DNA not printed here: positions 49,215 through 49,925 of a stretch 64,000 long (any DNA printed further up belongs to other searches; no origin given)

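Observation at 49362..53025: A cysteine-rich giant surface protein followed by a tiny Cys-rich anchored peptide and a CxxC four-helix membrane protein: candidate dedicated maturation module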

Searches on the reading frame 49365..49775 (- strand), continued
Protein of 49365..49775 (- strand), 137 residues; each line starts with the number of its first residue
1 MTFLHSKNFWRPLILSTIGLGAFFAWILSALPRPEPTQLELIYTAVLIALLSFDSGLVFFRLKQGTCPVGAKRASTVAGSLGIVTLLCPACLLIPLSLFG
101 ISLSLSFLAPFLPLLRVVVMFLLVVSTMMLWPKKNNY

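Call 35: find_encoding_contigs(protein=P0121, flank=5000, max_places=1)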
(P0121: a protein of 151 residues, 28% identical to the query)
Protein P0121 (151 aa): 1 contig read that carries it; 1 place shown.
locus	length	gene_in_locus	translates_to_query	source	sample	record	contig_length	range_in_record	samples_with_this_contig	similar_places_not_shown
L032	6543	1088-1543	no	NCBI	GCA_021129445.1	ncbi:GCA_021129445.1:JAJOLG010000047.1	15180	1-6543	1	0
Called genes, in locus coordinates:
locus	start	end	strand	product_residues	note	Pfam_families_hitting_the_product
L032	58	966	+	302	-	PF01479:S4 (weak), PF00849:PseudoU_synth_2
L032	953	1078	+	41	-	PF07731:Cu-oxidase_2 (weak)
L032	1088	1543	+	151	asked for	-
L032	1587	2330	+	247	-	PF01790:LGT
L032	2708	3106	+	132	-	PF01475:FUR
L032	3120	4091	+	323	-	PF01656:CbiA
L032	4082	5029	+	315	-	PF00142:Fer4_NifH (faint), PF01656:CbiA, PF02374:ArsA_ATPase (weak), PF10609:ParA (weak), PF13614:AAA_31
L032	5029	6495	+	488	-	PF02784:Orn_Arg_deC_N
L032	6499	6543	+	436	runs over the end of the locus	PF00291:PALP, PF00581:Rhodanese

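Call 36: find_encoding_contigs(protein=P0120, flank=5000, max_places=1)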
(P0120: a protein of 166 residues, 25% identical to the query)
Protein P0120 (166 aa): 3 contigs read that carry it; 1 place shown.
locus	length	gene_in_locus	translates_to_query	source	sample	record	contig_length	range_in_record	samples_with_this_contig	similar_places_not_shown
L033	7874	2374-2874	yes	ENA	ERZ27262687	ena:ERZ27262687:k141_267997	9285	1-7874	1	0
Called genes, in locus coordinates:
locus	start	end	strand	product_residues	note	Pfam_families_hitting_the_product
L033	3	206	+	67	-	?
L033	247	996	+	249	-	PF00581:Rhodanese, PF13473:Cupredoxin_1 (weak)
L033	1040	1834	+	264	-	PF13098:Thioredoxin_2 (weak), PF13462:Thioredoxin_4, PF01323:DSBA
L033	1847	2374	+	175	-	-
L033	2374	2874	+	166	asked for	-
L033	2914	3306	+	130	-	PF03625:DUF302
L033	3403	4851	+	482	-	PF02789:Peptidase_M17_N, PF00883:Peptidase_M17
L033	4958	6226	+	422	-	-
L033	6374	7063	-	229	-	-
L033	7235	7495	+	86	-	-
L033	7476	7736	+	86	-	PF05016:ParE_toxin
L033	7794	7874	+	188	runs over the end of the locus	PF01330:RuvA_N, PF00633:HHH (faint), PF21176:RecR_HhH (faint), PF14520:HHH_5, PF07499:RuvA_C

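Call 48: find_encoding_contigs(protein=P0118, flank=5000, max_places=1)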
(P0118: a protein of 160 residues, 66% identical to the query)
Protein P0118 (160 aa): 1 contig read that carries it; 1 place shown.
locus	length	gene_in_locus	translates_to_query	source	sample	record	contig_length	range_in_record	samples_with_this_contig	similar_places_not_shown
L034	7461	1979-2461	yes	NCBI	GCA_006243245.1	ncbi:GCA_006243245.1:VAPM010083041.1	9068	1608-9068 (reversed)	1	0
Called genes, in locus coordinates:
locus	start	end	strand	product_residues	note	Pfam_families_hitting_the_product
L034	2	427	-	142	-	?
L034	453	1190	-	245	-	PF02535:Zip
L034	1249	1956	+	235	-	PF13462:Thioredoxin_4, PF01323:DSBA, PF13098:Thioredoxin_2 (weak)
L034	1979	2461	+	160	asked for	-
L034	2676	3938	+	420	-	PF00330:Aconitase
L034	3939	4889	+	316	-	PF00490:ALAD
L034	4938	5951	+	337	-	PF06849:DUF1246, PF06973:DUF1297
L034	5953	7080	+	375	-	PF06849:DUF1246, PF06973:DUF1297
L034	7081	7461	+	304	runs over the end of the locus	PF01180:DHO_dh, PF00478:IMPDH (weak)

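Call 49: find_encoding_contigs(protein=P0123, flank=5000, max_places=2)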
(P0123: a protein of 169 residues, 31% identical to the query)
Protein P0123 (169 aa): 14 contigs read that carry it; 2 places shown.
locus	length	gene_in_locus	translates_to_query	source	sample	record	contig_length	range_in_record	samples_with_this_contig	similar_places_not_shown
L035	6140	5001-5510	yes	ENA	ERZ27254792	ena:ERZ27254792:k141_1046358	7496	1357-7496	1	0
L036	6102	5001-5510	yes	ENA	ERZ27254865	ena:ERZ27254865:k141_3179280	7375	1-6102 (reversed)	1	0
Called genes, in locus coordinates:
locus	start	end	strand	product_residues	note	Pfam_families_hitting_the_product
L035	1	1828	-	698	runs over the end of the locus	PF04945:YHS, PF00122:E1-E2_ATPase, PF00702:Hydrolase, PF08282:Hydrolase_3 (faint)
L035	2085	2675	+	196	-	PF01011:PQQ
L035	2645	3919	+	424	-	PF01011:PQQ, PF13570:Beta-prop_ACSF4 (faint), PF07774:EMC1_C (faint), PF13360:PQQ_2 (weak)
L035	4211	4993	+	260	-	PF13462:Thioredoxin_4, PF01323:DSBA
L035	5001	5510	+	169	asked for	-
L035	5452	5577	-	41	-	-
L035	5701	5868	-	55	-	-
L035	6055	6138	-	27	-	?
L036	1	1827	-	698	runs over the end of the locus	PF04945:YHS, PF00122:E1-E2_ATPase, PF00702:Hydrolase, PF08282:Hydrolase_3 (faint)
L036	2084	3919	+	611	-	PF01011:PQQ, PF13360:PQQ_2 (weak), PF07774:EMC1_C (faint), PF13570:Beta-prop_ACSF4 (faint)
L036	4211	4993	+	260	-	PF13462:Thioredoxin_4, PF01323:DSBA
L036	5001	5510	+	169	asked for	-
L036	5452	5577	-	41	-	-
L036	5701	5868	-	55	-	-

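Call 50: find_encoding_contigs(protein=P0097, flank=5000, max_places=1)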
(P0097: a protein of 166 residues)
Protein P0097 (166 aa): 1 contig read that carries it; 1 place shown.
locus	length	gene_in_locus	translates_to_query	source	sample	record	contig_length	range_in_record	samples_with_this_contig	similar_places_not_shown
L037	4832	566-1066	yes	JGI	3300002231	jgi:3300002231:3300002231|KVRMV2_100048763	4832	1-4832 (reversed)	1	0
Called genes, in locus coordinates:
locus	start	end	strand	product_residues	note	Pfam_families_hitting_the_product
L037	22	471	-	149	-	-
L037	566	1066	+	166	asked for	-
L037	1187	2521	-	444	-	PF17957:Big_7 (weak)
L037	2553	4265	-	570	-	PF00912:Transgly, PF00905:Transpeptidase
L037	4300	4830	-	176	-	?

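Call 51: find_encoding_contigs(protein=P0101, flank=5000, max_places=1)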
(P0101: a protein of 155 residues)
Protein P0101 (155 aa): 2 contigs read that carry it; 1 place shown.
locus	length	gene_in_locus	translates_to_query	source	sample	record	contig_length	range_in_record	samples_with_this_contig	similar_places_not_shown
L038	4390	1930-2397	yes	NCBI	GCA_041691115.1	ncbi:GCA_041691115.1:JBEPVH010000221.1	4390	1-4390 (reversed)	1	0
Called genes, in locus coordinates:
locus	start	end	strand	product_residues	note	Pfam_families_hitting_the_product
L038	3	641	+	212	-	?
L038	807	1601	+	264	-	-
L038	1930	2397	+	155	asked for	-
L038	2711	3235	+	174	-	PF01048:PNP_UDP_1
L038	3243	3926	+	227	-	PF00535:Glycos_transf_2, PF13641:Glyco_tranf_2_3 (weak)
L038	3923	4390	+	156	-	?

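Call 56: find_related_loci(query=A4, collection=metagenome_contigs, flank=4000)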
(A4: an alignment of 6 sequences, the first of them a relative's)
Query A4 (162 aa) in metagenome_contigs; peptide patterns used: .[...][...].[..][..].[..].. (x = any residue, [..] = any of these).
41 stretches matched a pattern; 17 encode a relative of the query (tblastn E <= 1e-3); 17 distinct loci.
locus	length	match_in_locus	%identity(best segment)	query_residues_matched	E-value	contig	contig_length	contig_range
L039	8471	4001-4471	55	1-157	3e-59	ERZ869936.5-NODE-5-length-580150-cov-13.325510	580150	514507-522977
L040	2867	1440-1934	56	1-161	4e-59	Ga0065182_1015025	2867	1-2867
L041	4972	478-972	56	1-161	6e-59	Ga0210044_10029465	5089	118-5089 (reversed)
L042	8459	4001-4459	48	1-155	3e-45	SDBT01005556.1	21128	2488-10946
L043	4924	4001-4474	49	1-155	4e-43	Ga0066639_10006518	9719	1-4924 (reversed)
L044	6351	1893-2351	48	3-157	2e-41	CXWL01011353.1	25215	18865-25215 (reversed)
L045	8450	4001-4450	47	3-155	1e-41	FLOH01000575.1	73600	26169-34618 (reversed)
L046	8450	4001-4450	47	1-156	6e-41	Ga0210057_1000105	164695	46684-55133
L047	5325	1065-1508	46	7-155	5e-41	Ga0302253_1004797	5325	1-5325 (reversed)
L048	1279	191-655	44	1-155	2e-41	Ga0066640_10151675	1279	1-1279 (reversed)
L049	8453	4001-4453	43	1-155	1e-39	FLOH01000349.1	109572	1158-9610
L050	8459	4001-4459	47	3-157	6e-39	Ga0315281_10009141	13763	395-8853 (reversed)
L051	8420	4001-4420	46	19-156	3e-31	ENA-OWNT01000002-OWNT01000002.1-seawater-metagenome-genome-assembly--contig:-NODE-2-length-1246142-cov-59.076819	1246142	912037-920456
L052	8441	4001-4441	45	8-153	1e-32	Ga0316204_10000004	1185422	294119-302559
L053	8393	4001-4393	38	23-155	1e-21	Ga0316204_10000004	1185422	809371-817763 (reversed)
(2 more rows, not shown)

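Call 58: search_protein_families(library=pfam, max_evalue=0.001, proteins=[L039:3169-3978:+, L043:3219-3995:+, L045:3238-3996:+, L047:224-1021:+, L050:3186-3965:+, L051:1493-2215:+, L051:3552-3941:+, L052:5884-6303:+, L042:1664-3982:+, L051:2722-3549:+])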
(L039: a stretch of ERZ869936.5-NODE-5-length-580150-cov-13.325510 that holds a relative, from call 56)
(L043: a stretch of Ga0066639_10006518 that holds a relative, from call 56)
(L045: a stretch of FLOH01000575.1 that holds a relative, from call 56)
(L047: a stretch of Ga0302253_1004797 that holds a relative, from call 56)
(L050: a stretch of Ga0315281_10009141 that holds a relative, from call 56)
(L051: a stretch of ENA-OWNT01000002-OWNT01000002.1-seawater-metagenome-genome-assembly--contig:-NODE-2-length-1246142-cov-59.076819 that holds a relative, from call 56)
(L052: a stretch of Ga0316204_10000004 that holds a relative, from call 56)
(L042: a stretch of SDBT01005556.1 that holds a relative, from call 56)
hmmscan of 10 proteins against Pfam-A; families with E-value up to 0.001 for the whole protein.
L039:3169-3978:+ (269 aa): 3 families
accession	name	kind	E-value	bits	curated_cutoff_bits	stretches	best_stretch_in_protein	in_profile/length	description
PF13462.12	Thioredoxin_4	-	4.8e-24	85.8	23.2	1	99-244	4-147/165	Thioredoxin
PF01323.26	DSBA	-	4.6e-12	46.6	25.6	1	112-265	2-190/191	DSBA-like thioredoxin domain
PF13098.12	Thioredoxin_2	-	3.7e-05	24.4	27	1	112-265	9-104/104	Thioredoxin-like domain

L043:3219-3995:+ (258 aa): 4 families
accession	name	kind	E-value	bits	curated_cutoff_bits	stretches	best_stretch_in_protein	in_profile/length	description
PF13462.12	Thioredoxin_4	-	5.4e-24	85.7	23.2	1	83-234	3-150/165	Thioredoxin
PF01323.26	DSBA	-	8.5e-15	55.5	25.6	1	96-253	1-190/191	DSBA-like thioredoxin domain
PF13743.12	Thioredoxin_5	-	1.7e-06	28.4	27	1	162-250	97-185/186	Thioredoxin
PF13098.12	Thioredoxin_2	-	5.9e-05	23.8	27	1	93-247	5-98/104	Thioredoxin-like domain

L045:3238-3996:+ (252 aa): 2 families
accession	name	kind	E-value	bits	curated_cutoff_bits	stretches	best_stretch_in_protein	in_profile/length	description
PF13462.12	Thioredoxin_4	-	5e-39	134.6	23.2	1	79-247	4-165/165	Thioredoxin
PF01323.26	DSBA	-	1e-19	71.6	25.6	2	159-245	106-190/191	DSBA-like thioredoxin domain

L047:224-1021:+ (265 aa): 3 families
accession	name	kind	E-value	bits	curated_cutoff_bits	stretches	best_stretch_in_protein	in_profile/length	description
PF13462.12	Thioredoxin_4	-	7.1e-22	78.8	23.2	1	88-237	4-146/165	Thioredoxin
PF01323.26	DSBA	-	2.9e-18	66.8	25.6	1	100-259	1-190/191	DSBA-like thioredoxin domain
PF18400.7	Thioredoxin_12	-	3.2e-08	34.1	26.1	1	54-138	99-183/190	Thioredoxin-like domain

L050:3186-3965:+ (259 aa): 4 families
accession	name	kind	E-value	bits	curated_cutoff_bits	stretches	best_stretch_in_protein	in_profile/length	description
PF13462.12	Thioredoxin_4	-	5.7e-26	92.1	23.2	1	80-255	4-164/165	Thioredoxin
PF01323.26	DSBA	-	2e-14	54.2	25.6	1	174-254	113-190/191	DSBA-like thioredoxin domain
PF13098.12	Thioredoxin_2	-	8.1e-07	29.8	27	1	89-252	5-102/104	Thioredoxin-like domain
PF13743.12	Thioredoxin_5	-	7.4e-05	23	27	0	172-251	102-185/186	Thioredoxin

L051:1493-2215:+ (240 aa): 3 families
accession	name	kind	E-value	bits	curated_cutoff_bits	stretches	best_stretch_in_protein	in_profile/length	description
PF13462.12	Thioredoxin_4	-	4.5e-33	115.2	23.2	1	63-235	4-163/165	Thioredoxin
PF01323.26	DSBA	-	4.2e-19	69.5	25.6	1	77-233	3-188/191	DSBA-like thioredoxin domain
PF13098.12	Thioredoxin_2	-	4e-08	34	27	1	74-234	7-103/104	Thioredoxin-like domain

L051:3552-3941:+ (129 aa): 1 family
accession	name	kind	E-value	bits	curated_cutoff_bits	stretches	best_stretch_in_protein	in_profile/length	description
PF03625.19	DUF302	-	3.6e-22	78.4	23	1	36-99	1-63/63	Domain of unknown function DUF302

L052:5884-6303:+ (139 aa): 1 family
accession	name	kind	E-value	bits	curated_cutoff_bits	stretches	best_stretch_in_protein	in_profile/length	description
PF07884.19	VKOR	-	3e-22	79.6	27.5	1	7-131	2-132/134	Vitamin K epoxide reductase family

L042:1664-3982:+ (772 aa): 5 families
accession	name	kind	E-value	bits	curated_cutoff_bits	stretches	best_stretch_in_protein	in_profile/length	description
PF00122.25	E1-E2_ATPase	-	3.7e-55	186.7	28.1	1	250-423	7-179/181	E1-E2 ATPase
PF00702.32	Hydrolase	-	9.1e-37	127.7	26.4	1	441-678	1-191/191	haloacid dehalogenase-like hydrolase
PF00403.32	HMA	-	2.3e-17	63.5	24.8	1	18-78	2-62/62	Heavy-metal-associated domain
PF08282.18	Hydrolase_3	-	1.8e-05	25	20.9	0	657-697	202-242/255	haloacid dehalogenase-like hydrolase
PF12710.13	HAD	-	7.4e-05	23.7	27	1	603-674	89-188/189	haloacid dehalogenase-like hydrolase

L051:2722-3549:+ (275 aa): 3 families
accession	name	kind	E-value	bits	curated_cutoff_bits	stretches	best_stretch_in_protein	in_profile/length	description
PF00581.25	Rhodanese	-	1.3e-12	48.5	22.2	1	185-274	2-101/102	Rhodanese-like domain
PF07610.17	DUF1573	-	2.9e-12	46.9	26.1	1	43-90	4-50/98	Protein of unknown function (DUF1573)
PF22544.2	HYDIN_VesB_CFA65-like_Ig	-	0.00022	21.9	25.5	0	56-155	18-95/100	HYDIN/CFA65/VesB-like, Ig-like domain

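Call 62: search_protein_families(library=pfam, alignment_id=A2, max_evalue=1)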
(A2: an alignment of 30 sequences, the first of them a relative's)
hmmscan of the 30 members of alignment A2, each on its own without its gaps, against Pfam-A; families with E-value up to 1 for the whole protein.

A. member 1, P0082 (157 aa): 1 family
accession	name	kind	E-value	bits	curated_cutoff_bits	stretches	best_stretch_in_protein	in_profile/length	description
PF14342.11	DUF4396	-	0.0093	16.8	27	1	5-66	68-127/141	Domain of unknown function (DUF4396)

B. families by the number of members that match (of 30 scanned): 36 families (the first 25 are shown)
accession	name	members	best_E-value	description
PF07344.16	Amastin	2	0.017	Amastin surface glycoprotein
PF04982.19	TM_HPP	1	0.0081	HPP, transmembrane region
PF14342.11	DUF4396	1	0.0093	Domain of unknown function (DUF4396)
PF05684.17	DUF819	1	0.01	Protein of unknown function (DUF819)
PF17459.7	DUF5422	1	0.01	Family of unknown function (DUF5422)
PF02411.20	MerT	1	0.013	MerT mercuric transport protein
PF16926.10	HisKA_4TM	1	0.023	Archaeal 4TM region of histidine kinase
PF09990.14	DUF2231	1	0.03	Predicted membrane protein (DUF2231)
PF21088.3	MS_channel_1st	1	0.033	Mechanosensitive ion channel, transmembrane helices 2/3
PF03189.18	Otopetrin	1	0.037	Otopetrin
PF13858.11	DUF4199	1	0.043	Protein of unknown function (DUF4199)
PF05493.18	ATP_synt_H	1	0.05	ATP synthase subunit H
PF03896.21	TRAP_alpha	1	0.05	Translocon-associated protein (TRAP), alpha subunit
PF07578.16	LAB_N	1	0.055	Lipid A Biosynthesis N-terminal domain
PF06157.16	DUF973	1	0.069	Protein of unknown function (DUF973)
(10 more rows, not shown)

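Call 70: search_solved_structures(query=A2, max_evalue=10, show_alignments=3)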
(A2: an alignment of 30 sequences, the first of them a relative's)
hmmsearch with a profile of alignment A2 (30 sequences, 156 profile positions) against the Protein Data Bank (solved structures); distinct sequences matched with E-value up to 10: 2.
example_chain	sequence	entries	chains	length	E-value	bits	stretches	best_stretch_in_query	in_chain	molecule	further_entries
6fkf_a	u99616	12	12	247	0.24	14.7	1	10-68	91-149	ATP synthase subunit a, chloroplastic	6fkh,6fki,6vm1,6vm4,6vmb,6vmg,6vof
22vl_a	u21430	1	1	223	0.27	14.5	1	12-68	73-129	ATP synthase subunit a, chloroplastic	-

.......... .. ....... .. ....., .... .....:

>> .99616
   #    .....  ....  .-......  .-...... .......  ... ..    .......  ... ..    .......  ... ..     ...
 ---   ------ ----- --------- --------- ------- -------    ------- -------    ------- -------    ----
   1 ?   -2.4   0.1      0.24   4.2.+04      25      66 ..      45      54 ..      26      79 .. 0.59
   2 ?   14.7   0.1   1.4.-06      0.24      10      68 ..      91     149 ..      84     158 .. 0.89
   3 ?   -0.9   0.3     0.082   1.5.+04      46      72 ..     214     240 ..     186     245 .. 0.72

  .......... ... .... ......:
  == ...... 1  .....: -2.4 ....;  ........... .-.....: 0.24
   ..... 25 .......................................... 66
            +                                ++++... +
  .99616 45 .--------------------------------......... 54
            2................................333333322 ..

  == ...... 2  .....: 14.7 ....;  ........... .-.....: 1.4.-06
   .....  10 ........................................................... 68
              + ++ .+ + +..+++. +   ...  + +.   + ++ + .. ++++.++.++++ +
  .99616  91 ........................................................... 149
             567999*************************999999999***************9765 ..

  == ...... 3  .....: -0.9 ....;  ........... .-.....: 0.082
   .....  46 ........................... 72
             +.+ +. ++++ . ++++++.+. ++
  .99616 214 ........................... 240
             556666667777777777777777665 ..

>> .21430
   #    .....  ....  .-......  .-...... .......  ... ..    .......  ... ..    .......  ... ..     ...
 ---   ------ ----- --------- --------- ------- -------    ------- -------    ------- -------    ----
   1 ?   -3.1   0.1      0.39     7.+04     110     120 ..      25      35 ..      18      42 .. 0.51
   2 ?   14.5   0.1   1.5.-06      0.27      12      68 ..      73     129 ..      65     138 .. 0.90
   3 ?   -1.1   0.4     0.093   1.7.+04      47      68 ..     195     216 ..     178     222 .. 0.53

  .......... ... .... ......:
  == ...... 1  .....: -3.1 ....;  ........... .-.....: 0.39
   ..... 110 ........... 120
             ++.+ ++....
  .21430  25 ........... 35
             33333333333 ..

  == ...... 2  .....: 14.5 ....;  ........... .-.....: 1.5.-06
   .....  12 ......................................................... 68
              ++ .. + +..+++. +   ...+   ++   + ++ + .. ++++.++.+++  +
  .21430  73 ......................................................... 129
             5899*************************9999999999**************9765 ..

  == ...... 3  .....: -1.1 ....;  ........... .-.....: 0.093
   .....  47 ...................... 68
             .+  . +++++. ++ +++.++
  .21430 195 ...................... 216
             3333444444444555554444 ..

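Call 74: predict_structure(alignment_id=A5)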
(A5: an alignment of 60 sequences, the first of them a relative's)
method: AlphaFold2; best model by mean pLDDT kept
length: 137 residues; sequences in the alignment: 60
mean_pLDDT: 82.0   pTM: 0.71
mean pLDDT of the five models: 82.0, 77.7, 77.1, 67.1, 66.2
residues with pLDDT >= 90: 24; 70-90: 101; 50-70: 10; < 50: 2
segments of 3 or more residues with pLDDT < 50: none
pLDDT, mean of each block of 10 residues (from residue 1): 81 93 86 82 90 90 79 84 76 72 73 85 87 67
secondary structure, 60 per line:
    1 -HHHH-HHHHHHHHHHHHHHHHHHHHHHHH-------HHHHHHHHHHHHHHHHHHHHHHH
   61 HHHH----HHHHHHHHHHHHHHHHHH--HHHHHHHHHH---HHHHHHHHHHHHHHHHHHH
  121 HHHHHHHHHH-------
elements in order: H2-5 H7-30 H38-64 H69-86 H89-98 H102-130
